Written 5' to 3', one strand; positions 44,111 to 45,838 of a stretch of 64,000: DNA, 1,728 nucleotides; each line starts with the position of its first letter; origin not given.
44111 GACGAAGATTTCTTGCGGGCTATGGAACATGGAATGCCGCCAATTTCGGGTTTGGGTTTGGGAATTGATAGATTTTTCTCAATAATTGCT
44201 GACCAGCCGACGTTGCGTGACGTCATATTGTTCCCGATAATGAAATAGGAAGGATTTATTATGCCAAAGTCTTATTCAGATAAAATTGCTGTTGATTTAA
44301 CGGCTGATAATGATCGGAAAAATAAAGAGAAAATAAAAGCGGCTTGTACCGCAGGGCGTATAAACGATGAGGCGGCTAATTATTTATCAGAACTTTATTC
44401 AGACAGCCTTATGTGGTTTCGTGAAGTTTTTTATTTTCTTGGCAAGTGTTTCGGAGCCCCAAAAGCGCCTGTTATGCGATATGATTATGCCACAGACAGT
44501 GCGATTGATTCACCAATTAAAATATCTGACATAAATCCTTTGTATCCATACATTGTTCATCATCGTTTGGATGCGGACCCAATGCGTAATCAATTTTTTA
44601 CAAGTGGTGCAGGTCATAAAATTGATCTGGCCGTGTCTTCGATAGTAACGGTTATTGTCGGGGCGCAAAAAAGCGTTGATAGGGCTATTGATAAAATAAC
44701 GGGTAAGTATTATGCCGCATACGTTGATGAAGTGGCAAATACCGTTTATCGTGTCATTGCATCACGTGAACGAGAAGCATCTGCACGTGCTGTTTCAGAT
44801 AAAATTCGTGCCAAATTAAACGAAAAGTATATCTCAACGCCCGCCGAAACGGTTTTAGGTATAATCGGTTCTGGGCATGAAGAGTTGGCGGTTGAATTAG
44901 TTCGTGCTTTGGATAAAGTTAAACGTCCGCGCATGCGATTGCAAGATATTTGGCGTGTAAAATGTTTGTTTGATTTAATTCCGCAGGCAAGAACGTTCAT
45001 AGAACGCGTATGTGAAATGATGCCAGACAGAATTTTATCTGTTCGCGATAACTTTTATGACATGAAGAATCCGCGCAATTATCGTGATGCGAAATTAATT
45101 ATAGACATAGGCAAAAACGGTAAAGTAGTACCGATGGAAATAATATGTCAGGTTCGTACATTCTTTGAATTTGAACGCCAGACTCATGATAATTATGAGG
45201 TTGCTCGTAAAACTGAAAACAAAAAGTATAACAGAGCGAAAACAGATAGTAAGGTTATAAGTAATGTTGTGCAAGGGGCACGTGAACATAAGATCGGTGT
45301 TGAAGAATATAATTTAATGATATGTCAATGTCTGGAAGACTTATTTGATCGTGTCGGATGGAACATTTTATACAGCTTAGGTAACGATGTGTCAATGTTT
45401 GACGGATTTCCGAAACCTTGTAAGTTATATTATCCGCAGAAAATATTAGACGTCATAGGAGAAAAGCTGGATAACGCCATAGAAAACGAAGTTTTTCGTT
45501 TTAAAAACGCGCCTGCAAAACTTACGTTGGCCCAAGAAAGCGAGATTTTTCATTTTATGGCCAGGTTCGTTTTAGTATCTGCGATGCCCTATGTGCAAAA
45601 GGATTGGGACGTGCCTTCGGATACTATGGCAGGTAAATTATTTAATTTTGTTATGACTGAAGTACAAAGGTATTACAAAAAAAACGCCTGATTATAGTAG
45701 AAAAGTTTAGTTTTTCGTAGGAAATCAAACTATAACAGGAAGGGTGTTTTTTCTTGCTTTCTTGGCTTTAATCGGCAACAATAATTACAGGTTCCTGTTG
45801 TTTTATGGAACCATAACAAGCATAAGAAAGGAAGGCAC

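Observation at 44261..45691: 476-aa ORF translationally linked to lysS carries RelA/SpoT-like (toxSAS-like) synthetase motifs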

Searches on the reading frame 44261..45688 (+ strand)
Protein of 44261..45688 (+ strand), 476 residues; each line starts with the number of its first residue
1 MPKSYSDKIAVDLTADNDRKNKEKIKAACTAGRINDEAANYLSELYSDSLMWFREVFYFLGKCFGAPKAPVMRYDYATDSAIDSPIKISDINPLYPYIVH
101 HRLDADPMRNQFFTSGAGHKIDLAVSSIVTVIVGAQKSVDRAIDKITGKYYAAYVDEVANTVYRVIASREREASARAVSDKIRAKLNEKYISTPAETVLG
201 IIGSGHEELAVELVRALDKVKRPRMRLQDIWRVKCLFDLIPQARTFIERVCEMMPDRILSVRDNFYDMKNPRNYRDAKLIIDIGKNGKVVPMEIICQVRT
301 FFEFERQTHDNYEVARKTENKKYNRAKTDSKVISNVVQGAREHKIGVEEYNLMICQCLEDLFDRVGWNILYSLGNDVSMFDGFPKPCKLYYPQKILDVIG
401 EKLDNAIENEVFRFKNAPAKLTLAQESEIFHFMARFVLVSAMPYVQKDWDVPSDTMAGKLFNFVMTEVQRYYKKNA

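Call 3: search_protein_families(library=pfam, proteins=[window:44261-45688:+], max_evalue=10)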
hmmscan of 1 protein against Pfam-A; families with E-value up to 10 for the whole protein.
window:44261-45688:+ (476 aa): 2 families
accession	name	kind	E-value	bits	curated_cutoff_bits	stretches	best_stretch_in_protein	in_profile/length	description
PF10778.14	DehI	-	0.11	12.9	28.9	1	151-191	13-53/148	Halocarboxylic acid dehydrogenase DehI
PF06792.17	UPF0261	-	0.15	12.5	27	1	127-218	29-115/176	Uncharacterised protein family (UPF0261) N-terminal domain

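Call 4: search_protein_families(library=ncbifam, proteins=[window:44261-45688:+], max_evalue=10)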
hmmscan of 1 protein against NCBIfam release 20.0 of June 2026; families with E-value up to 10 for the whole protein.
window:44261-45688:+ (476 aa): 0 families

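Call 5: search_solved_structures(query=window:44261-45688:+, max_evalue=10, show_alignments=2)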
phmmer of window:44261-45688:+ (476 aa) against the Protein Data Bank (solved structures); distinct sequences matched with E-value up to 10: 1.
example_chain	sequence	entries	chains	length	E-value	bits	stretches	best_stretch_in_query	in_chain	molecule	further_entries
9kqp_2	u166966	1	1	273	1.4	11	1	105-137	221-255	Chlorophyll a-b binding protein, chloroplastic/Lhca2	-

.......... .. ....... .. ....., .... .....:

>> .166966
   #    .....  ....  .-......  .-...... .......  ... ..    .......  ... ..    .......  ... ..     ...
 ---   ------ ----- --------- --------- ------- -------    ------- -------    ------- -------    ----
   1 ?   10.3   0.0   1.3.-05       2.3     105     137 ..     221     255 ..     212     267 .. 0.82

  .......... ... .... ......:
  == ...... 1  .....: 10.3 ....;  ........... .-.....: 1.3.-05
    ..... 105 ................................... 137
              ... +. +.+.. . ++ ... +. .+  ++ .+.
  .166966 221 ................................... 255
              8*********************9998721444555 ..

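Call 6: find_homologous_proteins(query=window:44261-45688:+, max_evalue=0.001)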
Query window:44261-45688:+ (476 aa): 613 proteins with E <= 0.001 among 7957 candidates; the best 120 are listed.
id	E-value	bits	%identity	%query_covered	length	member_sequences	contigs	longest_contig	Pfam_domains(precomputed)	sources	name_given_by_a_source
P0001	0.0e+0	1082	100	100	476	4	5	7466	-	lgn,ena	-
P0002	2.5e-286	968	89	100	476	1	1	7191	-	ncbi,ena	-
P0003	9.6e-286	966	88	100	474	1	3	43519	-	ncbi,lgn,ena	-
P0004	2.7e-271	918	84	100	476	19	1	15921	-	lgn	-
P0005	1.5e-270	916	84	100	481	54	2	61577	-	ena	-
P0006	2.5e-265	899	83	99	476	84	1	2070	-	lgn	-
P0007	2.5e-264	895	85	97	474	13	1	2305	-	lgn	-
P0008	3.0e-264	895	82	100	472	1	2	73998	-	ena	-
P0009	8.4e-264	894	82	100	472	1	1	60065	-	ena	-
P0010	2.3e-263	892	82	100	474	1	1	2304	-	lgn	-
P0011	3.3e-263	892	82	100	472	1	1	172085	-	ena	-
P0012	2.0e-262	889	82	100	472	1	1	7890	-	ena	-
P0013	3.6e-262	888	82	100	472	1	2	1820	-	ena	-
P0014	3.7e-262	888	82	100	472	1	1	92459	-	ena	-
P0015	4.2e-262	888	82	100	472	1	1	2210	-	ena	-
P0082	3.7e-228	776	72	100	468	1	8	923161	-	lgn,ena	-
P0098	1.3e-224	764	71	100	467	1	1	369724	-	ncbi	-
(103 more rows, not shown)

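Call 7: search_protein_families(library=padloc, proteins=[window:44261-45688:+], max_evalue=10)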
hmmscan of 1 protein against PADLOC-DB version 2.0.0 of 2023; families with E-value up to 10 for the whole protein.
window:44261-45688:+ (476 aa): 0 families

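Call 8: search_protein_families(library=phrogs, proteins=[window:44261-45688:+], max_evalue=10)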
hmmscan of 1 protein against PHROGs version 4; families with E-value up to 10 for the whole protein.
window:44261-45688:+ (476 aa): 0 families

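Call 12: search_solved_structures(query=A1, max_evalue=10, show_alignments=3)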
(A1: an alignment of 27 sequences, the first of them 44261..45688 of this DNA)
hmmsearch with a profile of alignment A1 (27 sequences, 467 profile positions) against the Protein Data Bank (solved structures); distinct sequences matched with E-value up to 10: 0.

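Call 18: find_encoding_contigs(protein=P0082, flank=8000, max_places=2)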
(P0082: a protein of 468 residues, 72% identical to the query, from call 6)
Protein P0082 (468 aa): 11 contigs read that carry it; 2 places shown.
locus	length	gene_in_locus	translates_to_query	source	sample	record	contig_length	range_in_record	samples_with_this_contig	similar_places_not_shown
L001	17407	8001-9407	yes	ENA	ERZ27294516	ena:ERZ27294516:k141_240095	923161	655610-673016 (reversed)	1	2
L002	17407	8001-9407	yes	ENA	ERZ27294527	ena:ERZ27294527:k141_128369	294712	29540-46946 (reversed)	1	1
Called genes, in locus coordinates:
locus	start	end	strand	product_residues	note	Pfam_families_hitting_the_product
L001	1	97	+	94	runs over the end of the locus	-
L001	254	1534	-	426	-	PF02321:OEP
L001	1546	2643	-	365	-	PF12679:ABC2_membrane_2, PF12698:ABC2_membrane_3, PF01061:ABC2_membrane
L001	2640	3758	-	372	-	PF12679:ABC2_membrane_2, PF12698:ABC2_membrane_3, PF01061:ABC2_membrane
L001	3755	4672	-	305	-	PF00005:ABC_tran, PF13304:AAA_21 (weak)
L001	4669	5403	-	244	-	PF00005:ABC_tran, PF13304:AAA_21 (weak)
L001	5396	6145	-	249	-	PF25919:BSH_CusB (faint), PF25917:BSH_RND (weak), PF25973:BSH_CzcB, PF25997:BSH_YhbJ (faint), PF25984:BSH_YknX (faint), PF25990:Beta-barrel_YknX (faint), PF25954:Beta-barrel_RND_2 (weak)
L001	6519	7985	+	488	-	PF01336:tRNA_anti-codon, PF00152:tRNA-synt_2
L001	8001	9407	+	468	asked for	-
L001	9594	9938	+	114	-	PF00313:CSD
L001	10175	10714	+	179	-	PF04011:LemA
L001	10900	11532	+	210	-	PF00163:Ribosomal_S4, PF01479:S4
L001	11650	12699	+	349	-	PF00579:tRNA-synt_1b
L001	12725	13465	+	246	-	PF04402:SIMPL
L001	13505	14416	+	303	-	PF02899:Phage_int_SAM_1, PF13495:Phage_int_SAM_4 (faint), PF00589:Phage_integrase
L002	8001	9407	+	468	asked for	-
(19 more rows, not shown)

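Call 19: find_encoding_contigs(protein=P0098, flank=8000, max_places=2)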
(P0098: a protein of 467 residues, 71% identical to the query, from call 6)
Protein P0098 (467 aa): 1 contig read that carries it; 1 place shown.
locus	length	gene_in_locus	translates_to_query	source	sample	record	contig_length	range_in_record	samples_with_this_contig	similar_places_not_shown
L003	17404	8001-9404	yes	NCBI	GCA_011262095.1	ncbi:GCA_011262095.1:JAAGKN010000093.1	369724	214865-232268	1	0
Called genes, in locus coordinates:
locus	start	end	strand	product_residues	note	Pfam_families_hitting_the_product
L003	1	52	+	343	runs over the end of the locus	-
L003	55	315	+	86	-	-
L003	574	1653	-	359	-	PF00535:Glycos_transf_2, PF10111:Glyco_tranf_2_2, PF13641:Glyco_tranf_2_3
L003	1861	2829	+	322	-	-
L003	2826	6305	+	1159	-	-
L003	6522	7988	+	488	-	PF01336:tRNA_anti-codon, PF00152:tRNA-synt_2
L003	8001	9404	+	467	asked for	-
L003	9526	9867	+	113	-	PF00313:CSD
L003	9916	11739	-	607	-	PF00753:Lactamase_B, PF12706:Lactamase_B_2, PF07521:RMMBL (faint), PF22505:RNase_J_b_CASP, PF17770:RNase_J_C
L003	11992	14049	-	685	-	PF01411:tRNA-synt_2c, PF07973:tRNA_SAD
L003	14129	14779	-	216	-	-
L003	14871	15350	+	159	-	-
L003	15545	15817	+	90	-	PF00216:Bac_DNA_binding, PF18291:HU-HIG (weak)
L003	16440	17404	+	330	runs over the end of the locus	PF00579:tRNA-synt_1b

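Call 20: predict_structure(alignment_id=A1)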
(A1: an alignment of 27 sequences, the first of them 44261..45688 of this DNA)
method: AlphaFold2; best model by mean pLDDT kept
length: 476 residues; sequences in the alignment: 27
mean_pLDDT: 77.4   pTM: 0.73
mean pLDDT of the five models: 77.4, 74.1, 60.5, 59.9, 55.8
residues with pLDDT >= 90: 93; 70-90: 263; 50-70: 80; < 50: 40
segments of 3 or more residues with pLDDT < 50: 1-6, 105-124, 319-329
pLDDT, mean of each block of 10 residues (from residue 1): 52 90 94 90 90 88 77 79 73 86 52 38 56 89 90 93 91 90 90 86 83 91 85 85 79 88 67 71 87 86 67 55 45 56 71 81 75 69 65 84 86 74 84 85 65 85 86 59
secondary structure, 60 per line:
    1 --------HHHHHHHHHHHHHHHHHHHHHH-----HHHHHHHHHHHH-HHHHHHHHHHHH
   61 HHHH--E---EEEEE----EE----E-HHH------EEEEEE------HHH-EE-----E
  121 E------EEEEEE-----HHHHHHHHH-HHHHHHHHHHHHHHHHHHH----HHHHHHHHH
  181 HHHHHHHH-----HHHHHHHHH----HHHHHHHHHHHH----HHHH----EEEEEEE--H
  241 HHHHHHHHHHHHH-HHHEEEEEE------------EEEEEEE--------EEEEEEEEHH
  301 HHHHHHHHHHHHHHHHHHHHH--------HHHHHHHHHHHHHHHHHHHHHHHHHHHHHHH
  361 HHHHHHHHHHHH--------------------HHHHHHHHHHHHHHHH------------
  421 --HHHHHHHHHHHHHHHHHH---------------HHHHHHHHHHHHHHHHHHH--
elements in order: H9-30 H36-47 H49-64 E71-75 E97-102 E128-133 H139-147 H149-167 H172-188 H194-202 H207-218 H223-226 E231-237 H240-253 E258-263 E276-282 E291-298 H299-321 H330-372 H393-408 H423-440 H456-474

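Call 28: search_protein_representatives(alignment_id=A1)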
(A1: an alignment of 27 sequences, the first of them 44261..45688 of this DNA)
Query: 27 sequences, 467 profile positions. Proteins with E-value up to 0.001 (for the whole library): 48; up to 1e-10: 32; up to 1e-30: 20. The best 48 are listed.
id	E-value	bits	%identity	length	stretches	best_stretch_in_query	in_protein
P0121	8.1e-216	733.9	-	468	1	10-465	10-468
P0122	2.7e-156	537.6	-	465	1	9-465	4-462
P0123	3.3e-131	454.9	-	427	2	218-465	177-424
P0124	5.1e-122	424.6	-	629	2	189-464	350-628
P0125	5.0e-119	414.8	-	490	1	12-465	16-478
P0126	2.4e-110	386.2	-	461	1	14-465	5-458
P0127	1.5e-102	360.4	-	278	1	1-269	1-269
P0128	9.0e-100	351.3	-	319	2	225-396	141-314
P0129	3.6e-97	342.7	-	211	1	199-408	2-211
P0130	7.9e-83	295.4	-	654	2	6-210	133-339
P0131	1.2e-71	258.6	-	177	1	5-158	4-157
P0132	4.0e-63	230.5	-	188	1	13-172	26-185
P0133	1.6e-56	208.7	-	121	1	1-120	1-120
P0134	2.1e-56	208.3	-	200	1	197-332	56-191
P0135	1.1e-55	205.9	-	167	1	292-465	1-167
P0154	1.4e-09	53.9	-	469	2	7-189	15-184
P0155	8.2e-09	51.4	-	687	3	13-70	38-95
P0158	4.2e-07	45.7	-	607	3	4-57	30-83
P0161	2.2e-05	40.1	-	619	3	214-330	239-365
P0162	2.4e-05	39.9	-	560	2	8-161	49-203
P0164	5.9e-05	38.7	-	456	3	8-71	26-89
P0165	8.1e-05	38.2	-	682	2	6-113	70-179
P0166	1.6e-04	37.3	-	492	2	7-97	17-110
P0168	9.1e-04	34.8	-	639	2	5-69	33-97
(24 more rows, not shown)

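Call 29: search_protein_families(library=pfam, proteins=[P0154, P0155, P0158, P0161, P0162, P0164, P0165, P0166, P0168, P0124], max_evalue=0.01)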
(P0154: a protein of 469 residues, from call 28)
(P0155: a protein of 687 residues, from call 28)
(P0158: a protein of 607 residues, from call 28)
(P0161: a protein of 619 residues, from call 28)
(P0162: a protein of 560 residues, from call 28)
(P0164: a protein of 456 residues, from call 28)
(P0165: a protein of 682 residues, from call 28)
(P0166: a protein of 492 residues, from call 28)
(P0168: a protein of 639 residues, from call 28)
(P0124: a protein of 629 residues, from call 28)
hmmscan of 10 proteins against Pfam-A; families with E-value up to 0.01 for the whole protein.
P0154 (469 aa): 0 families

P0155 (687 aa): 0 families

P0158 (607 aa): 0 families

P0161 (619 aa): 0 families

P0162 (560 aa): 0 families

P0164 (456 aa): 0 families

P0165 (682 aa): 0 families

P0166 (492 aa): 0 families

P0168 (639 aa): 0 families

P0124 (629 aa): 0 families

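Call 37: find_encoding_contigs(protein=P0158, flank=8000, max_places=2)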
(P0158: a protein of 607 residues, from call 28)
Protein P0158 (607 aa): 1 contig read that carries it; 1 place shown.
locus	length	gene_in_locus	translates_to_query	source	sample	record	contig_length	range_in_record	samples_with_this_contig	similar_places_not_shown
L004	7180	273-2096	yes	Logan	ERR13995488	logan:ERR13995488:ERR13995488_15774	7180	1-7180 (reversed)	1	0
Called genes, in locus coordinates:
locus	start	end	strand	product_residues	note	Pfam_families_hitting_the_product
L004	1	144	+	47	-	?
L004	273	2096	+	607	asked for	-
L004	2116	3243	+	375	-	PF08238:Sel1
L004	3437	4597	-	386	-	PF00155:Aminotran_1_2, PF01041:DegT_DnrJ_EryC1, PF01212:Beta_elim_lyase (weak)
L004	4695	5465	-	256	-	PF00149:Metallophos, PF12850:Metallophos_2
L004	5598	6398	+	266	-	PF04333:MlaA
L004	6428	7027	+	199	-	PF05494:MlaC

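Call 39: find_encoding_contigs(protein=P0164, flank=8000, max_places=2)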
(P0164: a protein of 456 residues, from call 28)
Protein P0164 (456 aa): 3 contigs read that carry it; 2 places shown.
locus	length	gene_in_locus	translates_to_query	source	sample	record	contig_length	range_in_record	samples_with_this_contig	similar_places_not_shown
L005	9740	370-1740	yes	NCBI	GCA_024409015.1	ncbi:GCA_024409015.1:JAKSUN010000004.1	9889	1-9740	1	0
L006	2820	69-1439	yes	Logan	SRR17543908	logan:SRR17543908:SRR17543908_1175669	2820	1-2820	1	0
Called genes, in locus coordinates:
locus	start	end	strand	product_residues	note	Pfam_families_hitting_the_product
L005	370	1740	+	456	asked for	-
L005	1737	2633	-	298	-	PF00551:Formyl_trans_N, PF02911:Formyl_trans_C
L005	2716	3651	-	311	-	PF00890:FAD_binding_2 (weak), PF01266:DAO (faint), PF03486:HI0933_like (faint), PF07992:Pyr_redox_2, PF12831:FAD_oxidored (faint), PF13738:Pyr_redox_3, PF00070:Pyr_redox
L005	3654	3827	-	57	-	-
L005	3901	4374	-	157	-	PF03449:GreA_GreB_N, PF01272:GreA_GreB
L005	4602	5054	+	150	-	PF11220:DUF3015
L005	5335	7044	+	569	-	PF25225:DUF7843, PF13387:Lnb_N, PF25222:DUF7840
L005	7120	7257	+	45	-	-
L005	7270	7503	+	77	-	-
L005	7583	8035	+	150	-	PF09424:YqeY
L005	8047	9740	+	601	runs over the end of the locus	PF01807:Zn_ribbon_DnaG, PF08275:DNAG_N, PF01751:Toprim, PF13155:Toprim_2, PF13662:Toprim_4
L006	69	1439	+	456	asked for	-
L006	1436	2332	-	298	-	PF00551:Formyl_trans_N, PF02911:Formyl_trans_C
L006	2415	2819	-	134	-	?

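Call 40: find_encoding_contigs(protein=P0155, flank=8000, max_places=2)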
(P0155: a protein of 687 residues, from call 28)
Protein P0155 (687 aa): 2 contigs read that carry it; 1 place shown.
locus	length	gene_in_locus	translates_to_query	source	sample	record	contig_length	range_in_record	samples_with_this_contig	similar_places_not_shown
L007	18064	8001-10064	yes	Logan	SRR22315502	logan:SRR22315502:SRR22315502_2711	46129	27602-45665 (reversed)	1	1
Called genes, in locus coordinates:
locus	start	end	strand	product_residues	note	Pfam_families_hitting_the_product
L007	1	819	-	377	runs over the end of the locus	PF00669:Flagellin_N, PF00700:Flagellin_C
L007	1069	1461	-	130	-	PF07378:FlbT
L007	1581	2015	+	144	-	-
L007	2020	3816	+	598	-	PF02463:SMC_N (faint), PF13175:AAA_15 (faint), PF13476:AAA_23 (faint), PF13555:AAA_29 (faint), PF00005:ABC_tran, PF13191:AAA_16 (faint), PF00005:ABC_tran, PF16326:ABC_tran_CTD, +2 more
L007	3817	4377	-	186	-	-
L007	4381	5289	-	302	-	PF13419:HAD_2 (faint), PF13344:Hydrolase_6 (weak), PF00702:Hydrolase (weak), PF13242:Hydrolase_like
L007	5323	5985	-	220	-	PF00899:ThiF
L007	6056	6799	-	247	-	PF01026:TatD_DNase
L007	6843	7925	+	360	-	PF01168:Ala_racemase_N, PF00842:Ala_racemase_C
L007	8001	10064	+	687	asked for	-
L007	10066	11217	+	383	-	-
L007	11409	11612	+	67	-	PF00313:CSD, PF08206:OB_RNB (weak)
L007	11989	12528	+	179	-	-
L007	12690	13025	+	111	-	-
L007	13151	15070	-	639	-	PF02824:TGS (weak), PF07973:tRNA_SAD, PF00587:tRNA-synt_2b, PF03129:HGTP_anticodon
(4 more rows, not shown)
